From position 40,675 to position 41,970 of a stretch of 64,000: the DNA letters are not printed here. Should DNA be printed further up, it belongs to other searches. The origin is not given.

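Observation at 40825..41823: Bacterial-type glycerol-3-phosphate dehydrogenase GpsA in an archaeal-looking genome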

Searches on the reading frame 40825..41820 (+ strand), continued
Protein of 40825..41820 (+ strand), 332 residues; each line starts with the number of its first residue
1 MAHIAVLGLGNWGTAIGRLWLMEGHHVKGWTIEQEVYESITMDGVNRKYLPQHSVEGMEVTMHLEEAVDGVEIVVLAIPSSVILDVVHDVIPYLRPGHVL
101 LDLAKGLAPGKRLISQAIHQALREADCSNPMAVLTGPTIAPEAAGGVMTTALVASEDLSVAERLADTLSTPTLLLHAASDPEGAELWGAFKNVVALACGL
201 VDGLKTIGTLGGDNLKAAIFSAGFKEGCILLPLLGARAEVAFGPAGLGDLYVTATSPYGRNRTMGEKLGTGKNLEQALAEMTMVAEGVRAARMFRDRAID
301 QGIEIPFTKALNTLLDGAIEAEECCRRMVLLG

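Call 34: search_solved_structures(query=window:40825-41820:+, max_evalue=1e-20, show_alignments=5)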
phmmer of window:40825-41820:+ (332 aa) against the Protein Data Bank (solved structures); distinct sequences matched with E-value up to 1e-20: 8.
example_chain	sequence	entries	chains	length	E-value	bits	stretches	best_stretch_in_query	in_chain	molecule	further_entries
3k96_A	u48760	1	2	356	1.2e-41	146.1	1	4-326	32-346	Glycerol-3-phosphate dehydrogenase [NAD(P)+]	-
1z82_A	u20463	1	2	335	1.5e-30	109.7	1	5-310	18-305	glycerol-3-phosphate dehydrogenase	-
1txg_A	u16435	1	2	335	8.2e-28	100.6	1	4-293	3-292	glycerol-3-phosphate dehydrogenase [NAD(P)+]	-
1evy_A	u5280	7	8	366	8.9e-28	100.5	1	5-300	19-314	GLYCEROL-3-PHOSPHATE DEHYDROGENASE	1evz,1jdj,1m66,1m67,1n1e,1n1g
2pla_A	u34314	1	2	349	2.5e-21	79.3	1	4-282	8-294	Glycerol-3-phosphate dehydrogenase 1-like protein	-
1wpq_A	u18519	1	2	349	7.6e-21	77.7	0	4-282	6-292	Glycerol-3-phosphate dehydrogenase [NAD+], cytoplasmic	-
6e8y_A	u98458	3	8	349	7.7e-21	77.7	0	4-282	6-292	Glycerol-3-phosphate dehydrogenase [NAD(+)], cytoplasmic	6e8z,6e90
1x0v_A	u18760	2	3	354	8.1e-21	77.6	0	4-282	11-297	Glycerol-3-phosphate dehydrogenase [NAD+], cytoplasmic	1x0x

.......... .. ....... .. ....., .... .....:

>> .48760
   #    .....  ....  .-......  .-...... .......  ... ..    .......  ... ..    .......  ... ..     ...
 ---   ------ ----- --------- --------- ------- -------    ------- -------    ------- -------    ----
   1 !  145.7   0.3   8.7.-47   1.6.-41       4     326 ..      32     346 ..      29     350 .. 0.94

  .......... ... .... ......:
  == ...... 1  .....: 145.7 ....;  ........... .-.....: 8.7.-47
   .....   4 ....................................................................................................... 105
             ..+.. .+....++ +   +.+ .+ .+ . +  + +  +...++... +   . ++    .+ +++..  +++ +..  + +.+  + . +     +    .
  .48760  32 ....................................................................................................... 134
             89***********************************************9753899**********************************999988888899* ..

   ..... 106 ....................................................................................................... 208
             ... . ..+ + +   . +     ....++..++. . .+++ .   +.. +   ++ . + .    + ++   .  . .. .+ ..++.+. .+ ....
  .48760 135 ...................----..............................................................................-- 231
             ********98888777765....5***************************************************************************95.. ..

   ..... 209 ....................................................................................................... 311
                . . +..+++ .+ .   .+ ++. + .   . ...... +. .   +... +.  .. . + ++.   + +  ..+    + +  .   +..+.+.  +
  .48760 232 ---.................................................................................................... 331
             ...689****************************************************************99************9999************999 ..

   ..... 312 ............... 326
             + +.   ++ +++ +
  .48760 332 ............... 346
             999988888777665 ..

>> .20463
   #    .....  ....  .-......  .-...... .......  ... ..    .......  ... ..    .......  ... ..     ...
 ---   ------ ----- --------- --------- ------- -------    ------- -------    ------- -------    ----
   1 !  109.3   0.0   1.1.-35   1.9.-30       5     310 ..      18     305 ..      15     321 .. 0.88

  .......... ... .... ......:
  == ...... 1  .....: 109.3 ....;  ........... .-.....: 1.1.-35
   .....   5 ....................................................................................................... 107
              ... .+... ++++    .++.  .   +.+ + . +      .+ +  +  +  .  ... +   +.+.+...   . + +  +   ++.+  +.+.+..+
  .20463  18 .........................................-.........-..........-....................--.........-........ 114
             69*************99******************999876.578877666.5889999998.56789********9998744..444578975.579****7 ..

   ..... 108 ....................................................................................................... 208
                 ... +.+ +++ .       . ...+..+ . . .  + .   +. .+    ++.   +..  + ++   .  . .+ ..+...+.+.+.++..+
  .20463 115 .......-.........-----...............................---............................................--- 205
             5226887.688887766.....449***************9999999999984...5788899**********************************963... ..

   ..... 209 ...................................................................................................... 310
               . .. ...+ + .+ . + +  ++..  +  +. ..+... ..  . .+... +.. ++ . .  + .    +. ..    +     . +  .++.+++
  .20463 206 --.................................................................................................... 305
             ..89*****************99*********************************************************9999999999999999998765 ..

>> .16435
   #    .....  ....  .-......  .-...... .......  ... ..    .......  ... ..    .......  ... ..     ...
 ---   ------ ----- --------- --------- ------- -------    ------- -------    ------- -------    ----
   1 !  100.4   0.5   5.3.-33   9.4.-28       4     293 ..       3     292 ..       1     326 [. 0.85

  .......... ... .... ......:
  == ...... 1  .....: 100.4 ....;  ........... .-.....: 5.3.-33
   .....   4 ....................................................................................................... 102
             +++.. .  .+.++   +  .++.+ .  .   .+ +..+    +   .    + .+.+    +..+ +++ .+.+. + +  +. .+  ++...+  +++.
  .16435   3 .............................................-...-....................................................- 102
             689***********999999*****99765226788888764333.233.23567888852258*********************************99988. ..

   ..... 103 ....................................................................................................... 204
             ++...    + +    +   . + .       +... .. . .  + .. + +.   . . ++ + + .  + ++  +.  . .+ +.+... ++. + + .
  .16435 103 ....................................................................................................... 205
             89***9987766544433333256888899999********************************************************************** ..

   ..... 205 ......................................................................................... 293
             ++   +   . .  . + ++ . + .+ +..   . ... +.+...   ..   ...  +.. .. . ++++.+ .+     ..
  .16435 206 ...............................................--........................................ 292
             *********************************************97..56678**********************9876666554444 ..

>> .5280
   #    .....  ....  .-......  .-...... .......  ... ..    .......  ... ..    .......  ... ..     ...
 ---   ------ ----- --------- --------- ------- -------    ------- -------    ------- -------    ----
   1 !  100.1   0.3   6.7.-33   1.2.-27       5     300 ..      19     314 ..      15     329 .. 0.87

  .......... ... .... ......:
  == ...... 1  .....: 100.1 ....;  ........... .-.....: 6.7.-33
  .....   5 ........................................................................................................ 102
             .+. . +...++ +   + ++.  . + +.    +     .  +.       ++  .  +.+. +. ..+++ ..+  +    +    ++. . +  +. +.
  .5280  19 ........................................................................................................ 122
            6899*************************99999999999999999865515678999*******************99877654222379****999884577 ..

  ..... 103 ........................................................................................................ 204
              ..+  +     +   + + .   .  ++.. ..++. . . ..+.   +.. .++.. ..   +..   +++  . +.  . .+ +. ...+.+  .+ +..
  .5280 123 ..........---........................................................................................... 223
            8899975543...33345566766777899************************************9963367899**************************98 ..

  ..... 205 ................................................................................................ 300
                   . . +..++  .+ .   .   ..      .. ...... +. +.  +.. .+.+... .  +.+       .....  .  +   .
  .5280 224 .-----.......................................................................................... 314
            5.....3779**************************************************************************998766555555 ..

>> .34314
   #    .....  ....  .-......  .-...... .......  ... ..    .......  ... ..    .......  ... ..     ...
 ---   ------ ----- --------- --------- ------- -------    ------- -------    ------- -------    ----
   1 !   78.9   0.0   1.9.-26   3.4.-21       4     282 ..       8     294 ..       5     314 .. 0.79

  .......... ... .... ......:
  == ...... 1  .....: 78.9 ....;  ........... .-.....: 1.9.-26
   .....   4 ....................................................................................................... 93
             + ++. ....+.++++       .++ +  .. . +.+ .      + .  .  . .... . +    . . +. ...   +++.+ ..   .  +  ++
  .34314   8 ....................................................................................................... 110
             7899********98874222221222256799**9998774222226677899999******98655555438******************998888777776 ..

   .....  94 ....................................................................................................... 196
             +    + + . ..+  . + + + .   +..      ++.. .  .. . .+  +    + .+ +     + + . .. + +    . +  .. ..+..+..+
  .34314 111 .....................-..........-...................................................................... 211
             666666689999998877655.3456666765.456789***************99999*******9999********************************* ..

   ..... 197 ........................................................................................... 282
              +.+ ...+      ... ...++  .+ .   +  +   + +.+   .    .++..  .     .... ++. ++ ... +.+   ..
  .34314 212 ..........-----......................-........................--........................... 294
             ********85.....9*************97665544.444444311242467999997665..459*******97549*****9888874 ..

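Call 39: list_cluster_members(proteins=[P0141, P0149, P0230, P0234, P0168, P0171, P0238, P0137, P0177, P0170])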
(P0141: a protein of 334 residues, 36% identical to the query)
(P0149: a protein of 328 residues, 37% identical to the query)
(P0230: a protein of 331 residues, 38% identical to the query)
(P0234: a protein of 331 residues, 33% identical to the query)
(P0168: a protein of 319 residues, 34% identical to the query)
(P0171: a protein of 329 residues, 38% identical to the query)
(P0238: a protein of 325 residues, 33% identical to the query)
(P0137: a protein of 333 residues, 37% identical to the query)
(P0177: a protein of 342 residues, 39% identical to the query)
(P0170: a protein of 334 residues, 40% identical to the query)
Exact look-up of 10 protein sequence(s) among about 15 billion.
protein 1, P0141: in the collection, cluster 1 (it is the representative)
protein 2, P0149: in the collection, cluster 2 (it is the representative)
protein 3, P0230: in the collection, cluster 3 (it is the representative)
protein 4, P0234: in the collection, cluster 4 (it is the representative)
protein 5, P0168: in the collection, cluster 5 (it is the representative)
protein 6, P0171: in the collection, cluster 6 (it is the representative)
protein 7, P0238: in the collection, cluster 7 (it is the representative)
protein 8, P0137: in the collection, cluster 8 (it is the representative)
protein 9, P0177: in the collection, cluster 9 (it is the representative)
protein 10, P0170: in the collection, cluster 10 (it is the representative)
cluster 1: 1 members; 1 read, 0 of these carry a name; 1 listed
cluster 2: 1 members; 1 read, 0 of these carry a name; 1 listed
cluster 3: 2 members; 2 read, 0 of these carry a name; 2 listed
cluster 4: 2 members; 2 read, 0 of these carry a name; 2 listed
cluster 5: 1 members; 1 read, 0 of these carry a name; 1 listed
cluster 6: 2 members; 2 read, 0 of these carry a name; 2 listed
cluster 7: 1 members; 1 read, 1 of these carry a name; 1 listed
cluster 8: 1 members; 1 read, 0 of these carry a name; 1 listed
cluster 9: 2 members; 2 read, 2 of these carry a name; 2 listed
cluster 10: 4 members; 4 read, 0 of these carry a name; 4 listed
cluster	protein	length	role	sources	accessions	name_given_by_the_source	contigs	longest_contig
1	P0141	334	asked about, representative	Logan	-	-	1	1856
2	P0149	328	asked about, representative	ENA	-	-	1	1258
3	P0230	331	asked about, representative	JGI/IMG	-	-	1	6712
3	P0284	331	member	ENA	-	-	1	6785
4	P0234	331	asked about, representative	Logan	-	-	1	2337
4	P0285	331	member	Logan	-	-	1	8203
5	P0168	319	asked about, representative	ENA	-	-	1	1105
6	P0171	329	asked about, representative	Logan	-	-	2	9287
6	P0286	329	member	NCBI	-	-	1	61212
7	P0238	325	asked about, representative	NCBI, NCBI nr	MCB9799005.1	NAD(P)H-dependent glycerol-3-phosphate dehydrogenase [Candidatus Nomurabacteria bacterium]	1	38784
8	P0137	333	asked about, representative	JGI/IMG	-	-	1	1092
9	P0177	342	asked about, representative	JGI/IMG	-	glycerol-3-phosphate dehydrogenase (NAD(P)+)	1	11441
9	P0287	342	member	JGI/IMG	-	glycerol-3-phosphate dehydrogenase (NAD(P)+)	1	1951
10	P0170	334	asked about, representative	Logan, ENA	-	-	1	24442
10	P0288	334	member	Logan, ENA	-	-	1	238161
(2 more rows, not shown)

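Call 57: predict_structure(alignment_id=A1)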
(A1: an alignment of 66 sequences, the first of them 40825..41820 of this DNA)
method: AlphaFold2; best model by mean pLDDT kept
length: 332 residues; sequences in the alignment: 66
mean_pLDDT: 95.5   pTM: 0.91
mean pLDDT of the five models: 95.5, 95.5, 95.3, 95.2, 94.7
residues with pLDDT >= 90: 308; 70-90: 22; 50-70: 2; < 50: 0
segments of 3 or more residues with pLDDT < 50: none
pLDDT, mean of each block of 10 residues (from residue 1): 97 97 98 98 98 98 98 96 96 98 86 92 98 95 97 98 98 98 96 97 92 95 96 94 94 92 97 96 90 95 96 98 95 62
secondary structure, 60 per line:
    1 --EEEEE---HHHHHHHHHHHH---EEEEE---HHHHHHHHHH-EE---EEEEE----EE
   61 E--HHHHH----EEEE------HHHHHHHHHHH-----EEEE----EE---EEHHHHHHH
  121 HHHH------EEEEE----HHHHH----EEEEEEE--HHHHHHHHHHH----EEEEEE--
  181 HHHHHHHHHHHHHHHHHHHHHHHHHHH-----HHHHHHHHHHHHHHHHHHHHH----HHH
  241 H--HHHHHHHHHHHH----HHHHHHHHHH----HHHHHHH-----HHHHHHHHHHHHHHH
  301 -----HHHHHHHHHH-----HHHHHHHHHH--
elements in order: E3-7 H11-22 E26-30 H34-43 E50-54 E59-61 H64-68 E73-76 H83-93 E99-102 H114-124 E131-135 H140-144 E149-155 H158-168 E173-178 H181-207 H213-233 H238-241 H244-255 H260-269 H274-280 H286-300 H306-315 H321-330

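Call 60: fold_search(model_id=the predicted structure, library=pdb)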
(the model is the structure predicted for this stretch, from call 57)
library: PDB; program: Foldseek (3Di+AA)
matches with E <= 10: 1613; with E <= 0.001: 584
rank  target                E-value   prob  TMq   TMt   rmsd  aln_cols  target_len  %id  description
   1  3k96_B                9.9e-30  1.00  0.88  0.90   2.4       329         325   29  2.1 Angstrom resolution crystal structure of glycerol-3-phosphate dehydrogenase (gpsA) from Coxiella burnetii (released 2009-10-27)
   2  3k96_A                5.9e-29  1.00  0.89  0.91   2.1       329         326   29  2.1 Angstrom resolution crystal structure of glycerol-3-phosphate dehydrogenase (gpsA) from Coxiella burnetii (released 2009-10-27)
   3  6e8z_B                7.1e-24  1.00  0.85  0.83   2.5       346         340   25  Binary complex of Human glycerol 3-phosphate dehydrogenase with NAD (released 2019-01-30)
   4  2pla_A                1.1e-23  1.00  0.88  0.85   2.3       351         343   24  Crystal structure of human glycerol-3-phosphate dehydrogenase 1-like protein (released 2007-05-01)
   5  1z82_B                3.0e-23  1.00  0.84  0.89   2.8       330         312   28  Crystal structure of glycerol-3-phosphate dehydrogenase (TM0378) from THERMOTOGA MARITIMA at 2.00 A resolution (released 2005-04-12)
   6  1x0x                  3.2e-23  1.00  0.86  0.82   2.6       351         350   25  Co-Structure of Homo Sapiens Glycerol-3-Phosphate Dehydrogenase 1 complex with NAD (released 2006-04-11)
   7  6e8y_A                3.6e-23  1.00  0.88  0.85   2.3       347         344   25  Unliganded Human Glycerol 3-Phosphate Dehydrogenase (released 2019-01-30)
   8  6e90_C                4.5e-23  1.00  0.89  0.86   2.2       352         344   25  Ternary complex of human glycerol 3-phosphate dehydrogenase (released 2019-01-30)
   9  1z82_A                5.9e-23  1.00  0.84  0.89   2.7       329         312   28  Crystal structure of glycerol-3-phosphate dehydrogenase (TM0378) from THERMOTOGA MARITIMA at 2.00 A resolution (released 2005-04-12)
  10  1n1e_A                1.2e-22  1.00  0.87  0.83   2.6       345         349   28  Crystal structure of Leishmania mexicana Glycerol-3-phosphate dehydrogenase complexed with DHAP and NAD (released 2003-05-27)
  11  1txg_A                1.3e-22  1.00  0.90  0.89   2.4       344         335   26  Structure of glycerol-3-phosphate dehydrogenase from Archaeoglobus fulgidus (released 2004-12-07)
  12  6e90_B                1.4e-22  1.00  0.86  0.83   2.9       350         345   25  Ternary complex of human glycerol 3-phosphate dehydrogenase (released 2019-01-30)
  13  1wpq_A                1.6e-22  1.00  0.86  0.82   2.6       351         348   25  Ternary Complex Of Glycerol 3-phosphate Dehydrogenase 1 with NAD and dihydroxyactone (released 2006-04-11)
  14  1x0v_B                1.9e-22  1.00  0.87  0.83   2.4       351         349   25  Crystal Structure of Homo Sapien Glycerol-3-Phosphate Dehydrogenase 1 (released 2006-04-11)
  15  6e90_D                2.1e-22  1.00  0.86  0.85   2.4       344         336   26  Ternary complex of human glycerol 3-phosphate dehydrogenase (released 2019-01-30)
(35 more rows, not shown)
